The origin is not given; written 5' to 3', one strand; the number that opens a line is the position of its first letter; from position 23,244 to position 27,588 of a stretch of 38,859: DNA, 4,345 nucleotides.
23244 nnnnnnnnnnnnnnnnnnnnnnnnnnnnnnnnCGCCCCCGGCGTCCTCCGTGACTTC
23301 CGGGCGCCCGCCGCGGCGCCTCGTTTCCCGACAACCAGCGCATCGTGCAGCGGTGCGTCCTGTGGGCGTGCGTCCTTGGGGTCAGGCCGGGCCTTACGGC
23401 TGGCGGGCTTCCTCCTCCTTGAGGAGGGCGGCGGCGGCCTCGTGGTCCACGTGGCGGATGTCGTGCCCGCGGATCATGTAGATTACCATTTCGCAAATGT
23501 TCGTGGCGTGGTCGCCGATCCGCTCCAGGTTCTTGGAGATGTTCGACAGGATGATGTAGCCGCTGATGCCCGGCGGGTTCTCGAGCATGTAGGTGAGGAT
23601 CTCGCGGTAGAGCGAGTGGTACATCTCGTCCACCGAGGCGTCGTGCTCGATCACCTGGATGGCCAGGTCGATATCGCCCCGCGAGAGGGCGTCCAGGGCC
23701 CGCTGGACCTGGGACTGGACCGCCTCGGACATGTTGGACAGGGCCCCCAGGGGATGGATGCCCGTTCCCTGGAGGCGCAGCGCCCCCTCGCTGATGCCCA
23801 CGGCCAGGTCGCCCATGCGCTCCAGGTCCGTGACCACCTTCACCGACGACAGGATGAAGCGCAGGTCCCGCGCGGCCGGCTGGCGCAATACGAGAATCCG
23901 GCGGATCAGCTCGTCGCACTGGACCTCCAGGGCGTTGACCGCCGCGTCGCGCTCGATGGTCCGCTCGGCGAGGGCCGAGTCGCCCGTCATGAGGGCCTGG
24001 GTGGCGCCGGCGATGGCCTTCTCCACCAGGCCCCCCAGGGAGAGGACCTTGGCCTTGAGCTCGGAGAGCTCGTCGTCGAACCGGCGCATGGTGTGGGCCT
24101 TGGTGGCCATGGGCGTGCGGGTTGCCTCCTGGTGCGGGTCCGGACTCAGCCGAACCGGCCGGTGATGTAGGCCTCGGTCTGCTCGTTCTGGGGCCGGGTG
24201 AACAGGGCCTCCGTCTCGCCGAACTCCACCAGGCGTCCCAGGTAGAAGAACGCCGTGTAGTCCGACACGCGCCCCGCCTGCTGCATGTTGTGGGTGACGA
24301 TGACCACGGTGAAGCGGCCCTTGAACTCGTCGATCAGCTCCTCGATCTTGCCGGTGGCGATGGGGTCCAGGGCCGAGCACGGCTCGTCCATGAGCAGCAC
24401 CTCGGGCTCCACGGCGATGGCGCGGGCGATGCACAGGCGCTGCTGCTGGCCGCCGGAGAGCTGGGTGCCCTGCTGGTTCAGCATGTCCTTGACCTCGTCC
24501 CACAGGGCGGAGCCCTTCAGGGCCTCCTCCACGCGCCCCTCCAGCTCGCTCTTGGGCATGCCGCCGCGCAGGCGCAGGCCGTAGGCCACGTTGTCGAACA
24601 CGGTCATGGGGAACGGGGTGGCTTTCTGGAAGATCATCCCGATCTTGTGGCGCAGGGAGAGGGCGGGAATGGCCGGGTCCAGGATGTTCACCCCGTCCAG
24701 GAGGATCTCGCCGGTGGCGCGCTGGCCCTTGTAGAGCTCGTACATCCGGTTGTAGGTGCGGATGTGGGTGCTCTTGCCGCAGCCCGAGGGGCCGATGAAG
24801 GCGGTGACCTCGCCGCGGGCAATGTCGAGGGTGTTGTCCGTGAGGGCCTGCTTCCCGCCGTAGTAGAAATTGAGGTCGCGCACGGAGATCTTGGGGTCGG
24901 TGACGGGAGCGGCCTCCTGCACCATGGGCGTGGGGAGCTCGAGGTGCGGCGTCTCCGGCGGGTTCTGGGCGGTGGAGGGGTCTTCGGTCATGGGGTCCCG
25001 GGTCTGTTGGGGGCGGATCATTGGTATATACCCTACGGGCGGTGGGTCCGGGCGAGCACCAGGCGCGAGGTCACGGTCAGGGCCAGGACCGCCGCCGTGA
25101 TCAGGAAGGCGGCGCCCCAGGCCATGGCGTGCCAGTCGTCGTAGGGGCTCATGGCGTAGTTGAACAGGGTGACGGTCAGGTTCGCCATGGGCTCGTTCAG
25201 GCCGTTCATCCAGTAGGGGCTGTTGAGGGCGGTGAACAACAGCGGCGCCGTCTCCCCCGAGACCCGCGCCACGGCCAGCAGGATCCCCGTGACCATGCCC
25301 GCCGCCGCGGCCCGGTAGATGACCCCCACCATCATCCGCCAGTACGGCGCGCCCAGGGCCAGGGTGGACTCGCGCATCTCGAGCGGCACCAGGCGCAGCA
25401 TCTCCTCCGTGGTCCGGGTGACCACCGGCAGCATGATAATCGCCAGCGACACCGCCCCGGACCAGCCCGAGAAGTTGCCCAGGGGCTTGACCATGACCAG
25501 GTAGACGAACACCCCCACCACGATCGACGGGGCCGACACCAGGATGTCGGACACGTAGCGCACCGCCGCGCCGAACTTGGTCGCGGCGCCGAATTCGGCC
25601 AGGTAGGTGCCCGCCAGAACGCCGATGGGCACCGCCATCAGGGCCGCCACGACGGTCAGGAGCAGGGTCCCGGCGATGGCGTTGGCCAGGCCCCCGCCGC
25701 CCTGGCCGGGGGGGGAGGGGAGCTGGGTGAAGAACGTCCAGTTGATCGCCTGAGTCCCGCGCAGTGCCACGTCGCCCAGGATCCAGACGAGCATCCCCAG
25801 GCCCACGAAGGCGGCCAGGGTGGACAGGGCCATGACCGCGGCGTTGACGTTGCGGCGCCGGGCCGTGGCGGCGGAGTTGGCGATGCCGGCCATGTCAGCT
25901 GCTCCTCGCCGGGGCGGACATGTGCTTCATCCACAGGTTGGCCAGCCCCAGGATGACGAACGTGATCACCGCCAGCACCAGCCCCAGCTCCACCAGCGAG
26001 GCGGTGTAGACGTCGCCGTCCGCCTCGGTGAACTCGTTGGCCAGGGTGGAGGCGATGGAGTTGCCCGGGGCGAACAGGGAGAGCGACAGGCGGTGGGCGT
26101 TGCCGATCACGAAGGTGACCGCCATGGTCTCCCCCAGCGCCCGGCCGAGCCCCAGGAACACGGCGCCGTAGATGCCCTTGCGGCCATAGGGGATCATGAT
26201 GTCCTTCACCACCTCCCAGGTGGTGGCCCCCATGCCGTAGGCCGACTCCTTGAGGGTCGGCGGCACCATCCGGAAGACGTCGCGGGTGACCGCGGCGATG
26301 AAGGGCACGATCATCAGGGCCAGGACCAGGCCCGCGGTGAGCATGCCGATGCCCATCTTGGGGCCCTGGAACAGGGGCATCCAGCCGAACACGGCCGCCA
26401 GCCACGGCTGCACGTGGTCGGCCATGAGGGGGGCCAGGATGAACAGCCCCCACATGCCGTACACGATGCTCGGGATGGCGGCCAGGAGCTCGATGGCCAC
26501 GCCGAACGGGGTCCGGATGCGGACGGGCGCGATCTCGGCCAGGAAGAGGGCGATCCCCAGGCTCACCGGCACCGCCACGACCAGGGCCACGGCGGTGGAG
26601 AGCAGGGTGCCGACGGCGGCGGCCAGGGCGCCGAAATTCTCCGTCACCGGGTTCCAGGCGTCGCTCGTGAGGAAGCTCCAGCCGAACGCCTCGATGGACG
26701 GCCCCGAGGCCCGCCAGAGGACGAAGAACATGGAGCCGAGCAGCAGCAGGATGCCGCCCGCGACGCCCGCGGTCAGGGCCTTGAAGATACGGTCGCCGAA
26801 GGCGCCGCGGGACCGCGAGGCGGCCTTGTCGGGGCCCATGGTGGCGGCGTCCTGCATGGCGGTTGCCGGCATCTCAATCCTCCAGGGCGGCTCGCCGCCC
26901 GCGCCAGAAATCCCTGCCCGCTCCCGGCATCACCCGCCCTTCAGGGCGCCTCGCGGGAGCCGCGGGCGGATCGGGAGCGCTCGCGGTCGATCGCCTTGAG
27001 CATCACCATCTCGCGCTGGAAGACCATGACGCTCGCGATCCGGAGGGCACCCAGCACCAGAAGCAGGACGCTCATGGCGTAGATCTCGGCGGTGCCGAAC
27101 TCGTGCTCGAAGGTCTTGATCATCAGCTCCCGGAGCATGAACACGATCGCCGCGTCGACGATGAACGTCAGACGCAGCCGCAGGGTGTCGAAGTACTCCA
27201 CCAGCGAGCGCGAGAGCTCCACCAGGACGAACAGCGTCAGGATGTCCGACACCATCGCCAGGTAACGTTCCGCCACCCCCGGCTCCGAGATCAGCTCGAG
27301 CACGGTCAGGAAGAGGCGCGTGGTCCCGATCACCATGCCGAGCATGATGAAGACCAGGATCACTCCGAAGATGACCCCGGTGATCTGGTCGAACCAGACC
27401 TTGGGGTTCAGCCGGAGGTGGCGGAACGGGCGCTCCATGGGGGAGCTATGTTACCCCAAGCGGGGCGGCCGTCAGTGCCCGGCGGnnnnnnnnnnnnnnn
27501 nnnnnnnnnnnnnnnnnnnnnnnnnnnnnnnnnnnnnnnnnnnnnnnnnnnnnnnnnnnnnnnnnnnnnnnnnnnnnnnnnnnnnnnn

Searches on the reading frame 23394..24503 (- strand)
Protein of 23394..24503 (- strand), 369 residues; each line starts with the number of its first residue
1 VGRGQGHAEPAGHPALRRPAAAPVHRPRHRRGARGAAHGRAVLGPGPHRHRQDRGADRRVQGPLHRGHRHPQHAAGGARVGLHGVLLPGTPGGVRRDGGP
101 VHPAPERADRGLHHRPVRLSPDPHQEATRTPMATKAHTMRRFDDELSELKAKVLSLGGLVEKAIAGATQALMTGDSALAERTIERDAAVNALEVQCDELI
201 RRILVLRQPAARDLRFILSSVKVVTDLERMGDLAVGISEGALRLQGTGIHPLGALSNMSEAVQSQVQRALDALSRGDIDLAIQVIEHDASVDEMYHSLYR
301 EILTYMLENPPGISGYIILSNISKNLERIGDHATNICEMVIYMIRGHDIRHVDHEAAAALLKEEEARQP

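Call 77: search_protein_families(library=pfam, proteins=[window:23394-24503:-], max_evalue=0.001)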
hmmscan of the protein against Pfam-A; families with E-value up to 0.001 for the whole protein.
window:23394-24503:- (369 aa): 1 family
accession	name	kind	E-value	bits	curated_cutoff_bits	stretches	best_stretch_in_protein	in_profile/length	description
PF01895.24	PhoU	-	7.2e-43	145.3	23.5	2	255-340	1-89/89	PhoU domain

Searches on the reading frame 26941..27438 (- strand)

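Call 7: search_protein_families(library=pfam, proteins=[window:26941-27438:-], max_evalue=0.01)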
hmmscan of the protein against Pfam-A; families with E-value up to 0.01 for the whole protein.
window:26941-27438:- (165 aa): 1 family
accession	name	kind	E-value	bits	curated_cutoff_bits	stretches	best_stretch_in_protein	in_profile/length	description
PF06146.17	PsiE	-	2.1e-15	57.4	23.9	1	23-133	2-114/122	Phosphate-starvation-inducible E family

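Call 8: search_protein_families(library=ncbifam, proteins=[window:26941-27438:-], max_evalue=0.01)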
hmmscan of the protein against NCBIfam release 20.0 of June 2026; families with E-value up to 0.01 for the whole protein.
window:26941-27438:- (165 aa): 2 families
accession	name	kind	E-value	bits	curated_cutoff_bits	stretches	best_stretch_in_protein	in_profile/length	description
NF002763.0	PRK02833.1-1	equivalog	0.00081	19.2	138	1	17-135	12-128/143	phosphate-starvation-inducible protein PsiE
NF002766.0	PRK02833.1-4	equivalog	0.0074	16.5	247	1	28-143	21-136/137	phosphate-starvation-inducible protein PsiE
